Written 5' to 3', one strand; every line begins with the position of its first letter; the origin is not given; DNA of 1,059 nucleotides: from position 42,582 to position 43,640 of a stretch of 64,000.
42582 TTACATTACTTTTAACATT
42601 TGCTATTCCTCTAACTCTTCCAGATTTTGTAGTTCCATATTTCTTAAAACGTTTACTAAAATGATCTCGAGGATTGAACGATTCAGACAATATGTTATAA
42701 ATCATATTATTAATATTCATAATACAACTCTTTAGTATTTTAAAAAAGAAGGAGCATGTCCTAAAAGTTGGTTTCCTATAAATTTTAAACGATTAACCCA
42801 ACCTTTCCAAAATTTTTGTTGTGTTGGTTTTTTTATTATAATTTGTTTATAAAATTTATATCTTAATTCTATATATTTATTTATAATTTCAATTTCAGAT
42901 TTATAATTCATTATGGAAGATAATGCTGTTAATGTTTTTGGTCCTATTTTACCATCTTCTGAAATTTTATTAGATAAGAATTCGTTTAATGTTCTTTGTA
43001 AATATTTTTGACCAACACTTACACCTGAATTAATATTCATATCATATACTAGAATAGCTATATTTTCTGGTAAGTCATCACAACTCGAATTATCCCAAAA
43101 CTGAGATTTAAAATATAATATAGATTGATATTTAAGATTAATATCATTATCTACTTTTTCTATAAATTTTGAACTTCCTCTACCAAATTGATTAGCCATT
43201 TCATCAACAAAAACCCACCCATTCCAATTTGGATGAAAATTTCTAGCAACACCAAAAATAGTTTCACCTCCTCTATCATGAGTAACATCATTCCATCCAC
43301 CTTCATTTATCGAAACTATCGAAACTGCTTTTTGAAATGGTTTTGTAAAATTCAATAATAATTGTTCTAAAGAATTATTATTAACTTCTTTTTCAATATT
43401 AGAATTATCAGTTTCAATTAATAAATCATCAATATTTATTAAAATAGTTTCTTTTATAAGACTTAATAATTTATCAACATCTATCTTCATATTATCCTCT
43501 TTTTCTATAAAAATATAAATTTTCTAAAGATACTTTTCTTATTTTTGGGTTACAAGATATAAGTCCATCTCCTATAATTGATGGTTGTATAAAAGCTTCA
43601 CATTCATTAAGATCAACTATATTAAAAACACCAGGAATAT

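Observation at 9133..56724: Ten unrelated ORFs (an eleventh weakly) share one N-terminal tag, M-x-I-N-x-L-V-[YF]-E-S-[FLI]: candidate capsid-targeting/propeptide label for an ejected cargo set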

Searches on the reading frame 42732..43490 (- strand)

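Call 22: search_protein_families(library=phrogs, proteins=[window:42732-43490:-], max_evalue=0.001)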
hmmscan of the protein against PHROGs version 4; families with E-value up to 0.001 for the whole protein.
window:42732-43490:- (252 aa): 2 families
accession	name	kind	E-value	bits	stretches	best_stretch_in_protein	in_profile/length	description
phrog_315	-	lysis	1.9e-35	123.5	1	37-244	320-493/677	endolysin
phrog_12853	-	unknown function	2.6e-11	45.1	1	56-191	7-130/131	-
